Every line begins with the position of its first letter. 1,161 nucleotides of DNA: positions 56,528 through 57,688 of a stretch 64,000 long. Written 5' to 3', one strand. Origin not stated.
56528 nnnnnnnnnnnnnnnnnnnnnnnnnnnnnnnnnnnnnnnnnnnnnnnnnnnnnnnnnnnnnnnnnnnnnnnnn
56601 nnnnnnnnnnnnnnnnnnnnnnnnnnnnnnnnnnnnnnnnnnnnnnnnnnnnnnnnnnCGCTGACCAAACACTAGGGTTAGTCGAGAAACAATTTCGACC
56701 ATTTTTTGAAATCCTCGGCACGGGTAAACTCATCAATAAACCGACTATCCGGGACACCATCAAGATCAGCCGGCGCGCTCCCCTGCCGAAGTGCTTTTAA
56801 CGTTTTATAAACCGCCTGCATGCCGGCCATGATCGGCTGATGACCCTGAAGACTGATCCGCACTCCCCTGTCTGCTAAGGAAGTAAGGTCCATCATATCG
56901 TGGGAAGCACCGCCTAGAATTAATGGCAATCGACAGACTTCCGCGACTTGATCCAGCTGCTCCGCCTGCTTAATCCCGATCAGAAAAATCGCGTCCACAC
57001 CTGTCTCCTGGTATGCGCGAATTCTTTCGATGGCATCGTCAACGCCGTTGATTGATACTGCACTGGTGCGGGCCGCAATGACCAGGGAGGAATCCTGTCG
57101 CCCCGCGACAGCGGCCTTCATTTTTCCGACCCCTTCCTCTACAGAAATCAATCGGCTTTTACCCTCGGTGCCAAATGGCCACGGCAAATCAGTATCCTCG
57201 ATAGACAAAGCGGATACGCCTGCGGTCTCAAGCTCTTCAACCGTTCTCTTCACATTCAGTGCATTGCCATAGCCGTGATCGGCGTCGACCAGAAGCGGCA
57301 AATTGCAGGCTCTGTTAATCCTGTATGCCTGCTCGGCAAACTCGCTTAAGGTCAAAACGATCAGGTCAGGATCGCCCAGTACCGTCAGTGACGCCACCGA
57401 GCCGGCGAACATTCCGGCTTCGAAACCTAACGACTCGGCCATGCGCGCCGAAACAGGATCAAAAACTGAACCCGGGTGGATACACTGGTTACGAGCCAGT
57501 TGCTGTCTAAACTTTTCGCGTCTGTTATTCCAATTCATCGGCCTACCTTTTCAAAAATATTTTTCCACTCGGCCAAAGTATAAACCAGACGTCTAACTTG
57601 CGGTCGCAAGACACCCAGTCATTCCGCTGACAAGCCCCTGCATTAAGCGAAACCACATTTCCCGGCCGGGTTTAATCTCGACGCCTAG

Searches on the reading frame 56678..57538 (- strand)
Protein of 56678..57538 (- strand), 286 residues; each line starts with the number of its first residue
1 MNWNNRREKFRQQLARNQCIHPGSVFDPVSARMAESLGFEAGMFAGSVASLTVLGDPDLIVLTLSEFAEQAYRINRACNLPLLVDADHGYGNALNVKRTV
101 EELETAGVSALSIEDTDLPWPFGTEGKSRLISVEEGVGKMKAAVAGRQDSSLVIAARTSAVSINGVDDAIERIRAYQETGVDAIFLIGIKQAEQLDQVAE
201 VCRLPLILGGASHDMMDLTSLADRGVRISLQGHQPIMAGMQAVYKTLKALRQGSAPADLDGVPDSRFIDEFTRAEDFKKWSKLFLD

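Call 3: search_protein_families(library=pfam, proteins=[window:56678-57538:-], max_evalue=1)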
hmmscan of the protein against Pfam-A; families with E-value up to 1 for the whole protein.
window:56678-57538:- (286 aa): 2 families
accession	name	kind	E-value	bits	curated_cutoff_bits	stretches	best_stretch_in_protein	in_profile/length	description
PF13714.12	PEP_mutase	-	1.1e-38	133.6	31.5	1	14-250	4-239/240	Phosphoenolpyruvate phosphomutase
PF23083.1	FF_RHG35_4th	-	0.091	13.5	27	1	7-29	3-25/55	Rho GTPase-activating protein 35-like, FF domain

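Call 4: search_protein_families(library=ncbifam, proteins=[window:56678-57538:-], max_evalue=1)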
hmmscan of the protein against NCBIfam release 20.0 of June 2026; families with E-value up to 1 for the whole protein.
window:56678-57538:- (286 aa): 10 families
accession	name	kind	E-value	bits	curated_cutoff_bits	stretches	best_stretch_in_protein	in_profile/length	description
TIGR02317.1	prpB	equivalog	1.4e-49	168.8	354.4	1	7-260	2-258/285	methylisocitrate lyase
NF008455.0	PRK11320.1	equivalog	4.1e-44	151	353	1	8-252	9-256/295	methylisocitrate lyase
TIGR02319.1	CPEP_Pphonmut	equivalog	6.5e-35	120.8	420.05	1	9-207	7-205/294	carboxyvinyl-carboxyphosphonate phosphorylmutase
TIGR02321.1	Pphn_pyruv_hyd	equivalog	3.4e-29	101.8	374.4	1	12-255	9-258/290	phosphonopyruvate hydrolase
TIGR02320.1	PEP_mutase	equivalog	4e-27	94.9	319.55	1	11-251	2-258/284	phosphoenolpyruvate mutase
TIGR01346.1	isocit_lyase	equivalog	0.00063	18.3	275.9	1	80-218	151-283/527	isocitrate lyase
NF038364.1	AglZ_HisF2_fam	equivalog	0.0056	16.1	310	1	166-226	28-96/248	AglZ/HisF2 family acetamidino modification protein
TIGR03572.1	WbuZ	equivalog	0.0077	15.6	299.7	1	164-226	27-97/232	glycosyl amidation-associated protein WbuZ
NF011645.0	PRK15063.1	equivalog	0.0096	14.8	562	1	79-164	147-235/430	isocitrate lyase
TIGR00674.1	dapA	equivalog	0.073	11.9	206.15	1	121-187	38-100/286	4-hydroxy-tetrahydrodipicolinate synthase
